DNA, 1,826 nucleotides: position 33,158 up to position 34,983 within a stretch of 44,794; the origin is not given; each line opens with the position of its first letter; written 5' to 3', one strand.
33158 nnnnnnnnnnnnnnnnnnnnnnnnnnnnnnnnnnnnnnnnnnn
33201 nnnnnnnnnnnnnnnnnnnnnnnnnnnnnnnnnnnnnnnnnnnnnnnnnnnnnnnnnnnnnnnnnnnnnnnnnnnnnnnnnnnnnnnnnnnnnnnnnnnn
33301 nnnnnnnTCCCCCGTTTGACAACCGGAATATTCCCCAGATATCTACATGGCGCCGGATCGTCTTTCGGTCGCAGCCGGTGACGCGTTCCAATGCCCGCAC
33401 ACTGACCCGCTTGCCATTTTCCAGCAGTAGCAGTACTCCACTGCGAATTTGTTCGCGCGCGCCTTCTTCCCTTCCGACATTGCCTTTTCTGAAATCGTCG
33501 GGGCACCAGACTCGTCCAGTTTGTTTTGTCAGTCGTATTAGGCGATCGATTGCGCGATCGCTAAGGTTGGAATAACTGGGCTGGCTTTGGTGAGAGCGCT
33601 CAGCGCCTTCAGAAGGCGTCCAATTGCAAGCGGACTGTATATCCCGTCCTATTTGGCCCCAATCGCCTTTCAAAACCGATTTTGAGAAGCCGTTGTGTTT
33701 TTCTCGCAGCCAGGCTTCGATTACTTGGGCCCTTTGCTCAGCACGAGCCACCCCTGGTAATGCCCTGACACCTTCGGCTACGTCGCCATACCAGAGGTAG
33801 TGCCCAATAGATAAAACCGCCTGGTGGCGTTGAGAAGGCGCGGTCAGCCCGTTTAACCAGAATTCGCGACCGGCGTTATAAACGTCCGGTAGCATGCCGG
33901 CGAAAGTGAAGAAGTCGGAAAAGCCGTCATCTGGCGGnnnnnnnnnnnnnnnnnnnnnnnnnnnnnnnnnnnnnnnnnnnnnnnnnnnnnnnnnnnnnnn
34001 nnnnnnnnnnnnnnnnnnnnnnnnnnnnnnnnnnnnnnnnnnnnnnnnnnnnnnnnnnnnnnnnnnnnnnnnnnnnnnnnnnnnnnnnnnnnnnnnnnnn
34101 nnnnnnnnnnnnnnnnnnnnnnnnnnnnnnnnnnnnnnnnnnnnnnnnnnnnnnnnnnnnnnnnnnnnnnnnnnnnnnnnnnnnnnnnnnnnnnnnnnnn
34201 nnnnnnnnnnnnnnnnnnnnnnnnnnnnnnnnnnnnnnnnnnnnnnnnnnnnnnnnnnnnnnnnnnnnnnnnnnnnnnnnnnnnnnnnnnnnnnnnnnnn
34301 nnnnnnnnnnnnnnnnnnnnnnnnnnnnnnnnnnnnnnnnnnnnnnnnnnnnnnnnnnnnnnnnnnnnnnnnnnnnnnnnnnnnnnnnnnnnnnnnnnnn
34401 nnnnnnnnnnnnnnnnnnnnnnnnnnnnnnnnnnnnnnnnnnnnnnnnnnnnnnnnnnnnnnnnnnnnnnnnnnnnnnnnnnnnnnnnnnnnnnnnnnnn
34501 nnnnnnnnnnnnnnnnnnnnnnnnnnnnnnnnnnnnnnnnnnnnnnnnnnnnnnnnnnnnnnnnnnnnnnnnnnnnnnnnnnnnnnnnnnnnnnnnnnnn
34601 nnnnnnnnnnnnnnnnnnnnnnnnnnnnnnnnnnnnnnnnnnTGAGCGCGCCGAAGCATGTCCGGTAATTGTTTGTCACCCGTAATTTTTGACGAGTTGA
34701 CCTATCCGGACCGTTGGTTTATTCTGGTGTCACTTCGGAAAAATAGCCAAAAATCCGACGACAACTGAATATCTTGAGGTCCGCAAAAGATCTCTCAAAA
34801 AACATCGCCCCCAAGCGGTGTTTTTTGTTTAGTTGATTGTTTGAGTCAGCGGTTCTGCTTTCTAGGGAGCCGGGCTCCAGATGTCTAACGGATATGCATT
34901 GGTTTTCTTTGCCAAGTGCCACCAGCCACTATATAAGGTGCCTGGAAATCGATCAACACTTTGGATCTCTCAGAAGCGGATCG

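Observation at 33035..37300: Compact module: AEP/prim-pol-like protein + 1-kb repeat spacer + HTH-coiled-coil protein + serine recombinase; one of three diverged copies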

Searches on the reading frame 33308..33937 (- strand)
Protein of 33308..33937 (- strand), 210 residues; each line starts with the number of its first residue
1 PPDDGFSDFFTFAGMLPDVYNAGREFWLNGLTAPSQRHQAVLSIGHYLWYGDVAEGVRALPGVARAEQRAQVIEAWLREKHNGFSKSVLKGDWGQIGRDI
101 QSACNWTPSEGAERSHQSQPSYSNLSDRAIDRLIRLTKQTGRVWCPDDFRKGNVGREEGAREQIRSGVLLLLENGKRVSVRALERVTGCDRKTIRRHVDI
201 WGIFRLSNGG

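Call 89: predict_structure(alignment_id=A7)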
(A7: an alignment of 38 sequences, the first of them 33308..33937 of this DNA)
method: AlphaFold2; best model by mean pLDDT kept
length: 210 residues; sequences in the alignment: 38
mean_pLDDT: 84.5   pTM: 0.50
mean pLDDT of the five models: 84.5, 84.2, 84.0, 83.8, 83.0
residues with pLDDT >= 90: 121; 70-90: 53; 50-70: 21; < 50: 15
segments of 3 or more residues with pLDDT < 50: 1-3, 110-118, 208-210
pLDDT, mean of each block of 10 residues (from residue 1): 53 86 98 96 96 94 93 97 95 94 74 48 72 84 79 86 94 91 93 90 60
secondary structure, 60 per line:
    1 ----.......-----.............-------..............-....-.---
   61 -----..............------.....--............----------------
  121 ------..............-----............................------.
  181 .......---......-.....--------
elements in order: H5-11 H17-29 H37-50 H66-79 H86-90 H93-104 H127-140 H146-173 H180-187 H191-196 H198-202

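Call 92: fold_search(model_id=the predicted structure, library=pdb)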
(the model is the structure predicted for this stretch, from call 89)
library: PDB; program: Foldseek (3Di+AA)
matches with E <= 10: 61; with E <= 0.001: 0
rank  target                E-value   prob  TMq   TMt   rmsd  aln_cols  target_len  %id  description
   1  1d3u_B                1.2e+00  0.12  0.18  0.19  22.9       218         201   13  TATA-BINDING PROTEIN/TRANSCRIPTION FACTOR (II)B/BRE+TATA-BOX COMPLEX FROM PYROCOCCUS WOESEI (released 1999-11-15)
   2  1ais_B                1.7e+00  0.11  0.19  0.20  22.1       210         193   15  TATA-BINDING PROTEIN/TRANSCRIPTION FACTOR (II)B/TATA-BOX COMPLEX FROM PYROCOCCUS WOESEI (released 1997-07-07)
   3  3u3w_A                2.2e+00  0.10  0.21  0.17  22.6       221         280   10  Crystal Structure of Bacillus thuringiensis PlcR in complex with the peptide PapR7 and DNA (released 2013-01-09)
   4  5oqj_M                2.6e+00  0.08  0.19  0.15  22.6       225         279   11  STRUCTURE OF YEAST TRANSCRIPTION PRE-INITIATION COMPLEX WITH TFIIH (released 2018-04-25)
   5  8h7a_F                3.3e+00  0.69  0.20  0.46   4.0        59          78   20  Crystal structure of the dimer form KAT6A WH domain with its bound double stranded DNA (released 2023-01-18)
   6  8zme_R                3.3e+00  0.04  0.17  0.13  29.6       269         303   13  Protease-activated receptor-2 (PAR2)/miniG13 complex (released 2025-05-28)
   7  3gzn_C                3.5e+00  0.08  0.27  0.13  20.5       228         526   13  Structure of NEDD8-activating enzyme in complex with NEDD8 and MLN4924 (released 2010-02-02)
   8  9h2v_A                3.5e+00  0.03  0.13  0.10  19.4       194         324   12  a YnaI-MscS chimera in an open conformation purified in DDM showing ligand-filled pockets (released 2025-09-24)
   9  4j7o                  3.7e+00  0.06  0.19  0.13  16.3       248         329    9  Structure of the N-terminal Repeat Domain of Rickettsia Sca2 (released 2013-07-03)
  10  2vt3_B                3.8e+00  0.63  0.22  0.22   3.0        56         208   27  Structure and functional properties of the Bacillus subtilis transcriptional repressor Rex (released 2008-09-09)
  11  5e7x                  4.0e+00  0.07  0.16  0.20  17.1       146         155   12  Ligand binding domain 1 of Penicillium marneffei MP1 protein in complex with palmitic acid (released 2016-10-19)
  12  7zs9_M                4.2e+00  0.04  0.16  0.12  23.8       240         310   10  Yeast RNA polymerase II transcription pre-initiation complex with the +1 nucleosome (complex A) (released 2022-11-16)
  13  8h7a_A                4.5e+00  0.60  0.20  0.46   4.0        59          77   20  Crystal structure of the dimer form KAT6A WH domain with its bound double stranded DNA (released 2023-01-18)
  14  2elj_MODEL_1_A        4.7e+00  0.18  0.18  0.38  14.9       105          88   17  Solution structure of the SWIRM domain of baker's yeast Transcriptional adapter 2 (released 2007-10-02)
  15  5ecf_F                4.7e+00  0.08  0.18  0.23  10.7       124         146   11  Ligand binding domain 1 of Penicillium marneffei MP1 protein complexed with arachidonic acids (released 2016-10-19)
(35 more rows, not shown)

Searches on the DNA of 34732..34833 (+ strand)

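Call 61: build_rna_model(alignment_id=A4, structure=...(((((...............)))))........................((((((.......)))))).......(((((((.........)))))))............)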
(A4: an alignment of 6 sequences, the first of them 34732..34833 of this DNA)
Model R1 built from alignment A4 (6 sequences, 113 columns); structure: as given.
model positions 98; base pairs 17; branch points 2; effective number of sequences 1.23; information 0.59 bits per position. Calibrated on 0.2 Mb of random sequence (short: E-values are rough).
structure used (alignment columns):
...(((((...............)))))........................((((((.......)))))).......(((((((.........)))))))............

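Call 62: search_with_rna_model(model_id=R1, sources=[window, L003, L007, L008, L009, L010, L011, L012, L013, L014, L015, L016, L017, L018, L019, L020, L021, L022, L023, L024, L025, L026, L027, L028, L029, L030, L031, L032, L033, L034, L035, L036, L037, L038, L039, L040, L041, L042, L043, L044, L045, L046, L047, L048, L049, L050, L051, L052, L053, L054, L055, L056, L057, L058, L059, L061, L062, L063, L064, L065, L066, L067, L068, L069, L070, L071, L072, L073, L074, L075, L076, L077, L078, L079, L080, L081, L082, L083, L084, L085, L086, L088], max_evalue=0.01, make_alignment=true)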
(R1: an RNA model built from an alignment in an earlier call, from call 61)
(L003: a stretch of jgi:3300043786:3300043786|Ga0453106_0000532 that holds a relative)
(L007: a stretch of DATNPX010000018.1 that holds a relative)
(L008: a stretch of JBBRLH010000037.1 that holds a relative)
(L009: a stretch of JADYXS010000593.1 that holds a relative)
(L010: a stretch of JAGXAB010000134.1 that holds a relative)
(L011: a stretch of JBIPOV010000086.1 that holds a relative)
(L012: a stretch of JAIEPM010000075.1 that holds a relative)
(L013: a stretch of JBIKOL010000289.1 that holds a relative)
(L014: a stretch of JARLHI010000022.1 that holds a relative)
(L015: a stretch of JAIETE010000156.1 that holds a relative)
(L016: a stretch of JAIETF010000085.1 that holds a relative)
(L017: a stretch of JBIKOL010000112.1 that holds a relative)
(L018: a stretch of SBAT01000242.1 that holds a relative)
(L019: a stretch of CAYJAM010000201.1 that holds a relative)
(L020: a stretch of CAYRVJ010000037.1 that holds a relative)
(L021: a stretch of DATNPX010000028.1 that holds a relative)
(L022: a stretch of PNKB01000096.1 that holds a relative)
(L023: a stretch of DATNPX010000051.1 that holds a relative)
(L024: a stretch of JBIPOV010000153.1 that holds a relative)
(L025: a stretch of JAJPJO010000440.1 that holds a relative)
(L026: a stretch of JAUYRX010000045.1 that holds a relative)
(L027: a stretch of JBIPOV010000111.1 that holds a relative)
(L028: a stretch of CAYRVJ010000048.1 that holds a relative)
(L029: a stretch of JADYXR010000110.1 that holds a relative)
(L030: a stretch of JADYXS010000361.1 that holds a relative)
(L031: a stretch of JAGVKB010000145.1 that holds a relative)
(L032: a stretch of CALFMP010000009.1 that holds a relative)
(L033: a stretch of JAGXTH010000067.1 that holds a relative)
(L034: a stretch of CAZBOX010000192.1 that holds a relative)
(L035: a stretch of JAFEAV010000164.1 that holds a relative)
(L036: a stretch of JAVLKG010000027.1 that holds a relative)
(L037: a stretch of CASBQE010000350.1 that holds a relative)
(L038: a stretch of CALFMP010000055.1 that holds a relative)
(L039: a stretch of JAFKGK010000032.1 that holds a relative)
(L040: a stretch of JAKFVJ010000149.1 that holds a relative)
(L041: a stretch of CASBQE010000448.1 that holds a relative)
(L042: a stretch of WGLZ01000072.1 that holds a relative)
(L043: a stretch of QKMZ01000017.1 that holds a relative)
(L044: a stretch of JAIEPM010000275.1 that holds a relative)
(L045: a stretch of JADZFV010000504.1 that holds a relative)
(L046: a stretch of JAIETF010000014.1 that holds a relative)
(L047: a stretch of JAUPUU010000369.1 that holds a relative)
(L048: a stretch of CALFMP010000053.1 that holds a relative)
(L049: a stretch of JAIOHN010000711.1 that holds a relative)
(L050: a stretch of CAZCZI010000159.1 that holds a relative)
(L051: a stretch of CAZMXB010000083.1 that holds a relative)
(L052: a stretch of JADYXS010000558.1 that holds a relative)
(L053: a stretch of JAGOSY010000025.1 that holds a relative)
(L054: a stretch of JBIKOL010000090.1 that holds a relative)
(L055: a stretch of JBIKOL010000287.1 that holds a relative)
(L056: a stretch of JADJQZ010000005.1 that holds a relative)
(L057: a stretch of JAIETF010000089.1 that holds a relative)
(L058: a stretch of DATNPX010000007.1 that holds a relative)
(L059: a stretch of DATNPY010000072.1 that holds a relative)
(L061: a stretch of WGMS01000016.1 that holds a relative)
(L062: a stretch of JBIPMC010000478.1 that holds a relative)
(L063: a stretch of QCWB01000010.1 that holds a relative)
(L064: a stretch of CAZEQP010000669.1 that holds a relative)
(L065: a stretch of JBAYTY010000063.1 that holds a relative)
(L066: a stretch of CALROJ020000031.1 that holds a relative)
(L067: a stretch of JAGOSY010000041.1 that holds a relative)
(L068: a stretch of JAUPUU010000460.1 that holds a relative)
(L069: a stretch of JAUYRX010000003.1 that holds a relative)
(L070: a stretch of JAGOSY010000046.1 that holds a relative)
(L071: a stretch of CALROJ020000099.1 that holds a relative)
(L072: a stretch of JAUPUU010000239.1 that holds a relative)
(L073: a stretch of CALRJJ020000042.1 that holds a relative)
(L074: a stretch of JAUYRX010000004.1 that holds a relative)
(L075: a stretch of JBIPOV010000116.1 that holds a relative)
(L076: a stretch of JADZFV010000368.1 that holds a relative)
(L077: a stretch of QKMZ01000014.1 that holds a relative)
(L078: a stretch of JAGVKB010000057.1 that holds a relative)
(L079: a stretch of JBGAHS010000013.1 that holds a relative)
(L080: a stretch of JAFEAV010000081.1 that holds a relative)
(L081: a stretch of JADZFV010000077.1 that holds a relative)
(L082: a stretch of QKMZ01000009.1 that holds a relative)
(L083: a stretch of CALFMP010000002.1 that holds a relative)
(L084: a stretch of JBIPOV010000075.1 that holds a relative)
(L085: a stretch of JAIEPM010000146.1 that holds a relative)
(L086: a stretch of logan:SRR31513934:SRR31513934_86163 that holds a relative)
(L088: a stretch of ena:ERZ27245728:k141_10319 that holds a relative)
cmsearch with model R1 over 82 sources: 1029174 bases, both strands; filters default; matches with E-value up to 0.01: 34.
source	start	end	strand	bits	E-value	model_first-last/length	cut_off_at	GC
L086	108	209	-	107.9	1.3e-14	1-98/98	no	0.39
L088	356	457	-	107.9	1.3e-14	1-98/98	no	0.39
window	34732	34833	+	107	1.8e-14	1-98/98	no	0.41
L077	2436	2534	-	105.1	3.8e-14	1-98/98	no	0.4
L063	5487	5584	-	102.7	9e-14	1-98/98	no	0.45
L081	9496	9592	-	96.8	8.4e-13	1-98/98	no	0.44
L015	9163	9267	-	91.5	6.4e-12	1-98/98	no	0.43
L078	9735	9836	-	67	6.7e-08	1-98/98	no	0.41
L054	1489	1585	-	59.2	1.3e-06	1-98/98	no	0.45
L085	2564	2664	-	55.7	4.8e-06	1-98/98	no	0.44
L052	2092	2192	-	55.4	5.4e-06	1-98/98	no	0.44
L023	9744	9847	-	55.1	6.1e-06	1-98/98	no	0.46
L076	9671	9770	-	52.2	1.8e-05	1-98/98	no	0.44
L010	6266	6371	-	47.9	9.2e-05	1-98/98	no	0.46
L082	2384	2482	-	47.1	0.00012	1-98/98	no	0.44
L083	1897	1995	-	47.1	0.00012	1-98/98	no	0.44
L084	9745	9843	-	47.1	0.00012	1-98/98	no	0.44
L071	9758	9855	-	46.7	0.00014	1-98/98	no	0.45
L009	8124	8223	-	46.3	0.00017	1-98/98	no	0.43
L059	9788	9866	-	44.7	0.00031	1-98/98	no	0.43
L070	9760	9854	-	44.3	0.00035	1-98/98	no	0.42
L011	9779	9882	-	43.9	0.00041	1-98/98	no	0.45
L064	668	762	-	42.2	0.00078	1-98/98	no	0.4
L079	9742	9841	-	41.1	0.0012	1-98/98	no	0.4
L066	9758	9857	-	40.6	0.0014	1-98/98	no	0.45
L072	4356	4455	-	40.6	0.0014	1-98/98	no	0.45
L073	9758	9857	-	40.6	0.0014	1-98/98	no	0.45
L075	9758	9857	-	40.6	0.0014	1-98/98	no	0.45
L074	9760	9856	-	40.5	0.0015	1-98/98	no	0.41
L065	9758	9855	-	40.5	0.0015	1-98/98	no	0.42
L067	9758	9855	-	40.5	0.0015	1-98/98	no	0.42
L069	9767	9864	-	40.5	0.0015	1-98/98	no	0.42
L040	5344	5446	-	37.4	0.0048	1-98/98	no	0.5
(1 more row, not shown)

Alignment A5: 34 matches aligned to the model, 145 columns, each read 5' to 3' on its own strand. Consensus structure (alignment columns), stored with it:
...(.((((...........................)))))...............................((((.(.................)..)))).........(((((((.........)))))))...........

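Call 63: build_rna_model(alignment_id=A5)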
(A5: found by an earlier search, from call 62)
Model R2 built from alignment A5 (34 sequences, 145 columns); structure: stored with the alignment.
model positions 99; base pairs 17; branch points 2; effective number of sequences 3.25; information 0.59 bits per position. Calibrated on 0.2 Mb of random sequence (short: E-values are rough).
structure used (alignment columns):
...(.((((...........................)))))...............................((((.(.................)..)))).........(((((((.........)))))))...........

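Call 64: search_with_rna_model(model_id=R2, sources=[window, L003, L007, L008, L009, L010, L011, L012, L013, L014, L015, L016, L017, L018, L019, L020, L021, L022, L023, L024, L025, L026, L027, L028, L029, L030, L031, L032, L033, L034, L035, L036, L037, L038, L039, L040, L041, L042, L043, L044, L045, L046, L047, L048, L049, L050, L051, L052, L053, L054, L055, L056, L057, L058, L059, L061, L062, L063, L064, L065, L066, L067, L068, L069, L070, L071, L072, L073, L074, L075, L076, L077, L078, L079, L080, L081, L082, L083, L084, L085, L086, L088], max_evalue=0.01, make_alignment=true)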
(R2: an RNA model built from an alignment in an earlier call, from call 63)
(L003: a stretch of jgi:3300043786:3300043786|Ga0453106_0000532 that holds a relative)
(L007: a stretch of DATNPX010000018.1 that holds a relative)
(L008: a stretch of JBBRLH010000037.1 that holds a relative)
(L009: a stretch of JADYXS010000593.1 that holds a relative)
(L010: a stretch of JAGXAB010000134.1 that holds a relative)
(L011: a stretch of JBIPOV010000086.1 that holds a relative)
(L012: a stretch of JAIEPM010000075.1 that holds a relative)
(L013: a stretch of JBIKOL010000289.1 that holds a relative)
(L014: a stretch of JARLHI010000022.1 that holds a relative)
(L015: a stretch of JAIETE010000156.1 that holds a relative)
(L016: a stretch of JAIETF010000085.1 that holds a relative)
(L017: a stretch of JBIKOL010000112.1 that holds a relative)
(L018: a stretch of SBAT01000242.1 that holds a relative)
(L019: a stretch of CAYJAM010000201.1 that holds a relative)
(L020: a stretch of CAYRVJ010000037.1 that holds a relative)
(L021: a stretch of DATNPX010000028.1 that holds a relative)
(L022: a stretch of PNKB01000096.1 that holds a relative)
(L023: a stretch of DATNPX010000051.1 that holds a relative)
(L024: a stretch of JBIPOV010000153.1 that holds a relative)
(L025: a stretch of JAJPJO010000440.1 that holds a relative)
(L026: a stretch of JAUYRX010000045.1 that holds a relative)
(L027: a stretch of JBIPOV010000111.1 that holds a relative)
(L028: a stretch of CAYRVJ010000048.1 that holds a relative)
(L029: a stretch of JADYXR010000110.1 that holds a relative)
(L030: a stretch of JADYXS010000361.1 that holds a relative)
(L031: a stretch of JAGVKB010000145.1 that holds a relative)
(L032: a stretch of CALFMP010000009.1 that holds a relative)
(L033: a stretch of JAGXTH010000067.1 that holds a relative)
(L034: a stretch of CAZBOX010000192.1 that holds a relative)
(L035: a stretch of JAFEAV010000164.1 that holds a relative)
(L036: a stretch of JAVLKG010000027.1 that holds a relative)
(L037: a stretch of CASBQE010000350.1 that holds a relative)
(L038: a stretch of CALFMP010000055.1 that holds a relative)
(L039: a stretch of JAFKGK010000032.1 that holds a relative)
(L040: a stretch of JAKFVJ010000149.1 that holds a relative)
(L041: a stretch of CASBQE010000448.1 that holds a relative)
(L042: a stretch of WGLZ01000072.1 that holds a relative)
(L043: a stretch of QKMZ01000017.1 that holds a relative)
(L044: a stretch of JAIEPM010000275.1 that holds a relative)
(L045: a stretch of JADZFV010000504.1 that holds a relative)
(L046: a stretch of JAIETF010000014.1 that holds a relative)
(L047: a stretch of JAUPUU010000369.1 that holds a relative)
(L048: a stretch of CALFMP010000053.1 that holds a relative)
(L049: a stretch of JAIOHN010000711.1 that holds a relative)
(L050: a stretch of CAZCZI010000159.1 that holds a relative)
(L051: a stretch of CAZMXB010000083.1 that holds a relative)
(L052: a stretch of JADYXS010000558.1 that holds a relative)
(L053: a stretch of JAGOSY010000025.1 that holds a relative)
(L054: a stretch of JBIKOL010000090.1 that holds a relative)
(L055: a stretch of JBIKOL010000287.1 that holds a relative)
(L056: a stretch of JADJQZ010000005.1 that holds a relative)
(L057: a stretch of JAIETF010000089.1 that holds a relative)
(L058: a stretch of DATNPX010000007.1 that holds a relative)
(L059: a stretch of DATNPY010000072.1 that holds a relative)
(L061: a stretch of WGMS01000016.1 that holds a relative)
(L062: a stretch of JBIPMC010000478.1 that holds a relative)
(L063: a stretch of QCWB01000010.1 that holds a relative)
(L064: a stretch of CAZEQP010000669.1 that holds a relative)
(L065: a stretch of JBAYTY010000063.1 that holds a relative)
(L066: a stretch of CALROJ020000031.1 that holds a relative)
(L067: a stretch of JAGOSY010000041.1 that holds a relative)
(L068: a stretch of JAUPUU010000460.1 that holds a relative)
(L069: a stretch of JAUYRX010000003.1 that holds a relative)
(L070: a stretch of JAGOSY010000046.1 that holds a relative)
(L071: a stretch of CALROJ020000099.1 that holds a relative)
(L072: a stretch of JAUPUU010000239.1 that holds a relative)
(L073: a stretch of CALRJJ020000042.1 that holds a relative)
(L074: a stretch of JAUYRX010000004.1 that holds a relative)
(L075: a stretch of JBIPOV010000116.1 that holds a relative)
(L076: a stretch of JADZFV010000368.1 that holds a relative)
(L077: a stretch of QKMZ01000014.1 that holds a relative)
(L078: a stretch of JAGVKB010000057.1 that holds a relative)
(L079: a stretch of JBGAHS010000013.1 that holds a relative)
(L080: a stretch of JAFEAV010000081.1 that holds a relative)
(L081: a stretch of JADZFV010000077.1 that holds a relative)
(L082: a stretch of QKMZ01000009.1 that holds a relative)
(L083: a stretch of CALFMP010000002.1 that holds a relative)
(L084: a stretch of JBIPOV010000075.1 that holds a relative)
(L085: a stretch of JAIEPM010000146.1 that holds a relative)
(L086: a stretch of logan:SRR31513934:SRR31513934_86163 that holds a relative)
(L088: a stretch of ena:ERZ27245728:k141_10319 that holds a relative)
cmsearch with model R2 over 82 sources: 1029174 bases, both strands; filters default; matches with E-value up to 0.01: 49.
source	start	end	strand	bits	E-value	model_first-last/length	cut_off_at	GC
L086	108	209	-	98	6.1e-17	1-99/99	no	0.39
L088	356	457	-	98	6.1e-17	1-99/99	no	0.39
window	34732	34833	+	97.9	6.5e-17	1-99/99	no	0.41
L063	5487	5584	-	91.9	1.2e-15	1-99/99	no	0.45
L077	2436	2534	-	85.8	2.3e-14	1-99/99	no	0.4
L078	9735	9836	-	80.8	2.5e-13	1-99/99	no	0.41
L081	9496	9592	-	79.4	4.8e-13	1-99/99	no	0.44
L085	2564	2664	-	79.2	5.4e-13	1-99/99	no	0.44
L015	9163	9267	-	79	5.8e-13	1-99/99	no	0.43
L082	2384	2482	-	77.3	1.3e-12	1-99/99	no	0.44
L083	1897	1995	-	77.3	1.3e-12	1-99/99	no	0.44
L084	9745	9843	-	77.3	1.3e-12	1-99/99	no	0.44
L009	8124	8223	-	76.8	1.7e-12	1-99/99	no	0.43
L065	9758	9855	-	76.5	2e-12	1-99/99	no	0.42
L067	9758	9855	-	76.5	2e-12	1-99/99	no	0.42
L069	9767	9864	-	76.5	2e-12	1-99/99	no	0.42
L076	9671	9770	-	76.2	2.2e-12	1-99/99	no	0.44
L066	9758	9857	-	76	2.5e-12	1-99/99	no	0.45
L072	4356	4455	-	76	2.5e-12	1-99/99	no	0.45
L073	9758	9857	-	76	2.5e-12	1-99/99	no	0.45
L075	9758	9857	-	76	2.5e-12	1-99/99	no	0.45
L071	9758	9855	-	75.9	2.6e-12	1-99/99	no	0.45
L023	9744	9847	-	72.6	1.3e-11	1-99/99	no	0.46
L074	9760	9856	-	70.9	2.9e-11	1-99/99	no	0.41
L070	9760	9854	-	68.2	1.1e-10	1-99/99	no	0.42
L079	9742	9841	-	67.7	1.3e-10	1-99/99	no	0.4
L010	6266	6371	-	67.3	1.7e-10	1-99/99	no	0.46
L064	668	762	-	65.1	4.7e-10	1-99/99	no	0.4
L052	2092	2192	-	64.4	6.7e-10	1-99/99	no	0.44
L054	1489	1585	-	64.1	7.8e-10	1-99/99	no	0.45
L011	9779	9882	-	61.2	3.1e-09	1-99/99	no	0.45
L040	5344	5447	-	59.1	8.6e-09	1-99/99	no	0.5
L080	4409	4506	-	58.9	9.2e-09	1-99/99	no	0.48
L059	9788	9889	-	51.1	3.9e-07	1-99/99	no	0.46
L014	5110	5213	-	50.6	5.2e-07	1-99/99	no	0.47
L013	6389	6502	-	48.7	1.2e-06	1-99/99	no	0.46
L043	9766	9876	-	48.6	1.3e-06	1-99/99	no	0.41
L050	4985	5097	-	42.9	2.1e-05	1-99/99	no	0.44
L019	125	240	-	41.6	3.8e-05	1-99/99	no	0.43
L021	3973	4087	-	40.7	5.8e-05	1-99/99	no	0.48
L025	4754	4845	-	37.9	0.00023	1-99/99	no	0.42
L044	1778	1890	-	37.5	0.00028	1-99/99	no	0.48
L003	9834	9906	-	32.8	0.0027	1-99/99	no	0.45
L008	5741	5841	-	32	0.0039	1-99/99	no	0.45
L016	580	701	-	31.2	0.0056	1-99/99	no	0.44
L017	707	826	-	30.6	0.0078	1-99/99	no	0.46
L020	6448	6567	-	30.6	0.0078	1-99/99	no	0.46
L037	1601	1693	-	30.4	0.0084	1-99/99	no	0.33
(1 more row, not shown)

Alignment A6: 49 matches aligned to the model, 178 columns, each read 5' to 3' on its own strand. Consensus structure (alignment columns), stored with it:
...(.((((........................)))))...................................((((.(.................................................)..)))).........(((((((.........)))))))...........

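Call 80: search_with_rna_model(model_id=R2, sources=[L001, L092, L098], max_evalue=1, filters=off)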
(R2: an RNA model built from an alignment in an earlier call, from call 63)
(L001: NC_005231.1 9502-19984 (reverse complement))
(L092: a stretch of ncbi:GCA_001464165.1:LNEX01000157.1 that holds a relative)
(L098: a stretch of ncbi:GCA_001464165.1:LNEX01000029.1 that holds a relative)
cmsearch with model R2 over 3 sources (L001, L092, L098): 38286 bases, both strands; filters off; matches with E-value up to 1: 3.
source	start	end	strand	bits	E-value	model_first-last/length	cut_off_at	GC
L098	4598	4699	-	97.9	2.5e-18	1-99/99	no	0.41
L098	4547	4641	+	15.3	0.44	1-99/99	no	0.47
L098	2797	2892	+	14.9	0.55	1-99/99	no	0.39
